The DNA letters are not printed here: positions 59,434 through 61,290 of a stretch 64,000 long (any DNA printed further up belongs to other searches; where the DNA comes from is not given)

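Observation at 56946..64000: Three tandem, mutually overlapping GT-C (PMT/ArnT-like) paralogs preceded by two DPM1/GtrB-type GT2s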

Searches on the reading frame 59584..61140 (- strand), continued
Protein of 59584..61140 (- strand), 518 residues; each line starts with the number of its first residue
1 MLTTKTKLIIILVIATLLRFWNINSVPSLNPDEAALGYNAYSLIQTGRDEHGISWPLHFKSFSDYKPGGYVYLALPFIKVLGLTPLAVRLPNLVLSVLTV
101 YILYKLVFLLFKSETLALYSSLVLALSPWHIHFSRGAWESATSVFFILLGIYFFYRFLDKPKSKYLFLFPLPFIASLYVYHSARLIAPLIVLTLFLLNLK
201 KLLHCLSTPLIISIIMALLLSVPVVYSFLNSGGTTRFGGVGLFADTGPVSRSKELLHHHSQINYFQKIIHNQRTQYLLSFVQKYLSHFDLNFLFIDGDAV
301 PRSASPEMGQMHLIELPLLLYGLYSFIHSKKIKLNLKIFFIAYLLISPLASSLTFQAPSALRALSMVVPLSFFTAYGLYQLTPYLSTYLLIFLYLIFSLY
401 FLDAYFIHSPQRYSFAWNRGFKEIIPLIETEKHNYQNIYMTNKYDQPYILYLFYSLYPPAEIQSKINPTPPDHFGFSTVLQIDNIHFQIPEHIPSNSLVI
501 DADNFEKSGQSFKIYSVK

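Call 57: find_encoding_contigs(protein=P0108, flank=10000, max_places=1)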
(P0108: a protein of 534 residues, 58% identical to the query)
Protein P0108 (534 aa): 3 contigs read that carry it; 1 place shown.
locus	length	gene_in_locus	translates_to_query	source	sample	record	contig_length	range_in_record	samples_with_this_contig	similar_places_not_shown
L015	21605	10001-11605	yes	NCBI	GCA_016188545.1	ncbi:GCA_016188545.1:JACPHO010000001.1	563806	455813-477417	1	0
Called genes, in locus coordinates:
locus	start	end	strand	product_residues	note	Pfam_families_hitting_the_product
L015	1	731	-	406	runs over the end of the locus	-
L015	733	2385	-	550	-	-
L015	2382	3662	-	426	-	-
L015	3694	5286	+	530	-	PF13231:PMT_2 (weak)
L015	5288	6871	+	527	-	-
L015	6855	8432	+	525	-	PF13231:PMT_2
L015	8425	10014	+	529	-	PF02366:PMT, PF13231:PMT_2 (weak)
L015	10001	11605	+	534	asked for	PF02366:PMT (weak), PF13231:PMT_2 (weak)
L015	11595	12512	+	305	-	PF00535:Glycos_transf_2, PF13641:Glyco_tranf_2_3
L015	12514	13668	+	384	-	PF13439:Glyco_transf_4, PF00534:Glycos_transf_1, PF13692:Glyco_trans_1_4, PF20706:GT4-conflict (weak)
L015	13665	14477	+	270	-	PF00535:Glycos_transf_2, PF10111:Glyco_tranf_2_2 (faint)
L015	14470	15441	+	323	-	PF00535:Glycos_transf_2 (weak), PF10111:Glyco_tranf_2_2 (faint), PF00535:Glycos_transf_2 (weak), PF13632:Glyco_trans_2_3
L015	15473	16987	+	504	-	PF02310:B12-binding (faint), PF04055:Radical_SAM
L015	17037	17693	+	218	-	PF05050:Methyltransf_21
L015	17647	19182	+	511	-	PF02310:B12-binding, PF04055:Radical_SAM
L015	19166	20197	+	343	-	PF00535:Glycos_transf_2, PF13641:Glyco_tranf_2_3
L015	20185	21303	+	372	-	PF13439:Glyco_transf_4, PF20706:GT4-conflict (faint), PF00534:Glycos_transf_1, PF13692:Glyco_trans_1_4, PF13524:Glyco_trans_1_2 (weak)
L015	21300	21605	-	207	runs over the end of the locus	PF08241:Methyltransf_11, PF13649:Methyltransf_25 (weak)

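Call 103: search_protein_families(library=pfam, proteins=[L013:5375-6943:+, L014:5279-6874:+, L015:5288-6871:+, L013:2575-3825:-, L015:2382-3662:-, L014:465-1646:+, L014:1630-2256:+, L014:2307-3605:+], max_evalue=0.05)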
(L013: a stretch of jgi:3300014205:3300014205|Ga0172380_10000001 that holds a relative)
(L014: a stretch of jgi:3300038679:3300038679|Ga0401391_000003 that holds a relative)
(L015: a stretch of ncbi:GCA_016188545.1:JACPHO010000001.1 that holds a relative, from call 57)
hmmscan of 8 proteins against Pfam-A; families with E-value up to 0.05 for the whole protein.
L013:5375-6943:+ (522 aa): 0 families

L014:5279-6874:+ (531 aa): 1 family
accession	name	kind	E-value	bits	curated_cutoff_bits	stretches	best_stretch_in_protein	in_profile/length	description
PF10131.15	PTPS_related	-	5.6e-05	22.2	26.4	1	65-370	1-301/621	6-pyruvoyl-tetrahydropterin synthase related domain; membrane protein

L015:5288-6871:+ (527 aa): 1 family
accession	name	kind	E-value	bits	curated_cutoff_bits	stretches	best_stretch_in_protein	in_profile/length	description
PF10131.15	PTPS_related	-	0.00075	18.5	26.4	1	69-369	1-305/621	6-pyruvoyl-tetrahydropterin synthase related domain; membrane protein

L013:2575-3825:- (416 aa): 0 families

L015:2382-3662:- (426 aa): 0 families

L014:465-1646:+ (393 aa): 1 family
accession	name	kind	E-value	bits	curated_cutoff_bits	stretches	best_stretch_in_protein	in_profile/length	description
PF09594.16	GT87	-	7.9e-05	23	25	1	141-209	65-131/237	Glycosyltransferase family 87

L014:1630-2256:+ (208 aa): 0 families

L014:2307-3605:+ (432 aa): 2 families
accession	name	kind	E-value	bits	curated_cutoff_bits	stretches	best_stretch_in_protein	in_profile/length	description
PF13231.12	PMT_2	-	4.4e-09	37.2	26.1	1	67-214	3-150/160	Dolichyl-phosphate-mannose-protein mannosyltransferase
PF02366.24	PMT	-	1.3e-06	28.6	22.7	1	64-204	66-212/245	Dolichyl-phosphate-mannose-protein mannosyltransferase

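Call 104: search_protein_representatives(protein=window:59584-61140:-)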
Query: 518 residues. Proteins with E-value up to 0.001 (for the whole library): 10595; up to 1e-10: 6223; up to 1e-30: 2326. The best 150 are listed.
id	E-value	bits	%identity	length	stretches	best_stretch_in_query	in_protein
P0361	1.6e-183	627.5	59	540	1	4-504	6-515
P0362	8.7e-127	440.4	46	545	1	5-485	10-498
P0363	1.9e-116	406.3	44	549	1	7-502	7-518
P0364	2.0e-115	402.9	46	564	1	5-489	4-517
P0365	2.0e-115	402.9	61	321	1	208-516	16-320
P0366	5.0e-115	401.6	44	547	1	3-488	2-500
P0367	5.3e-110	385.0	43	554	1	7-488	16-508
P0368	2.0e-108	379.8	43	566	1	7-500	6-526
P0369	5.7e-105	368.4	42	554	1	7-504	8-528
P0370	1.5e-98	347.2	41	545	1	9-488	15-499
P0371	4.0e-98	345.8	39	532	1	5-509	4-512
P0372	7.1e-97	341.7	41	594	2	113-488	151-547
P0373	3.5e-96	339.4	40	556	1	7-487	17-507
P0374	7.2e-92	325.2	41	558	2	8-383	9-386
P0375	1.5e-88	314.3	45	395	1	5-378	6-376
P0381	7.5e-84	298.7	36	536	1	2-503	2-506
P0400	1.6e-77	277.9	37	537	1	8-463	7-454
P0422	1.7e-73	264.5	34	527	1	5-501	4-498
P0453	3.3e-69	250.4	33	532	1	4-500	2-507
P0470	1.1e-67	245.4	32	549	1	9-465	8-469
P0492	1.0e-66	242.2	33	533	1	5-502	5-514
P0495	2.5e-66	240.9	32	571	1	8-488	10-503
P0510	1.6e-65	238.3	36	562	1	4-488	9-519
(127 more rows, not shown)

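Call 105: list_cluster_members(proteins=[P0362, P0371, P0381, P0400, P0422, P0453, P0470, P0492, P0495, P0510])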
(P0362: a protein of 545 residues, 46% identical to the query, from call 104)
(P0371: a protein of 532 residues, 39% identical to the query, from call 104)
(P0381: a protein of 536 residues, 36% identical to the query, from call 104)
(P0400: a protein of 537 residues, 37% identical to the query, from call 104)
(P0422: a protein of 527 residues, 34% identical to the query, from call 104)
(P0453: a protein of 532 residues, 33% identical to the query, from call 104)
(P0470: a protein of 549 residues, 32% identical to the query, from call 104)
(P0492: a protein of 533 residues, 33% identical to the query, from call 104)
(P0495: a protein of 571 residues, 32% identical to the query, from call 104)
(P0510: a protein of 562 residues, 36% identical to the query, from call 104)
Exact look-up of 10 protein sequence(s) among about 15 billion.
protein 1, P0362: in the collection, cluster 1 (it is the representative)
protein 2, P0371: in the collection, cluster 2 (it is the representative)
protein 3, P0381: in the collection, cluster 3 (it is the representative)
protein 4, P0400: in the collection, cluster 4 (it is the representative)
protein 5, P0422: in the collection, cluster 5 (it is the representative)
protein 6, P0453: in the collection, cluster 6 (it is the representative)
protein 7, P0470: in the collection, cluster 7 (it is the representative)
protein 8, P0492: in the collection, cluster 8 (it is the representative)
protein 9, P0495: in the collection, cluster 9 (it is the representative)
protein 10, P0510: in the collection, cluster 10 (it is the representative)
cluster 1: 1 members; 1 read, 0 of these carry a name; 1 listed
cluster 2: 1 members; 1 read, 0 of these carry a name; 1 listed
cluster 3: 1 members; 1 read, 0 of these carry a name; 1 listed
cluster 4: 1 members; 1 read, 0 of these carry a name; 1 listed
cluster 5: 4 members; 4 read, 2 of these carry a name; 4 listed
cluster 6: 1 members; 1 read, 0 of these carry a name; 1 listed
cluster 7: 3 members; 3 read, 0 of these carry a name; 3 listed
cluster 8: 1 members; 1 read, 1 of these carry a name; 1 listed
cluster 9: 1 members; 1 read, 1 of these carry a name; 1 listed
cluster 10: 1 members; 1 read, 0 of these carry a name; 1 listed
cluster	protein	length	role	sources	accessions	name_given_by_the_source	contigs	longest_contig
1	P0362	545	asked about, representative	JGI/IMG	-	-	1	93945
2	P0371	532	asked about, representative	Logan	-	-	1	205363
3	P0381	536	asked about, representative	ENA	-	-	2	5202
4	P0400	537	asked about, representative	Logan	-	-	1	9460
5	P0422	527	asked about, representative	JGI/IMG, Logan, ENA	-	4-amino-4-deoxy-L-arabinose transferase-like glycosyltransferase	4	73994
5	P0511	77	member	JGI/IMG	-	hypothetical protein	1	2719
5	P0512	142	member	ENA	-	-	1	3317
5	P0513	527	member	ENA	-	-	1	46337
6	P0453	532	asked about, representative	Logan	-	-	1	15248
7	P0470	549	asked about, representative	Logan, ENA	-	-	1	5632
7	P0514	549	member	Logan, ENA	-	-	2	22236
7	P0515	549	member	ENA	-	-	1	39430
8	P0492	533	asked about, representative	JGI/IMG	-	4-amino-4-deoxy-L-arabinose transferase-like glycosyltransferase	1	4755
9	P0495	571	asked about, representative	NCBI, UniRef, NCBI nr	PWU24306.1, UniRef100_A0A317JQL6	hypothetical protein C5B42_00135 [Candidatus Cerribacteria bacterium 'Amazon FNV 2010 28 ... | Uncharacterized protein n=1 Tax=Candidatus Cerribacteria bacterium 'Amazon FNV 2010 28 9' ... | MAG: hypothetical protein C5B42_00135 [Candidatus Cerribacteria bacterium 'Amazon FNV ...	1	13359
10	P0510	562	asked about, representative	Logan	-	-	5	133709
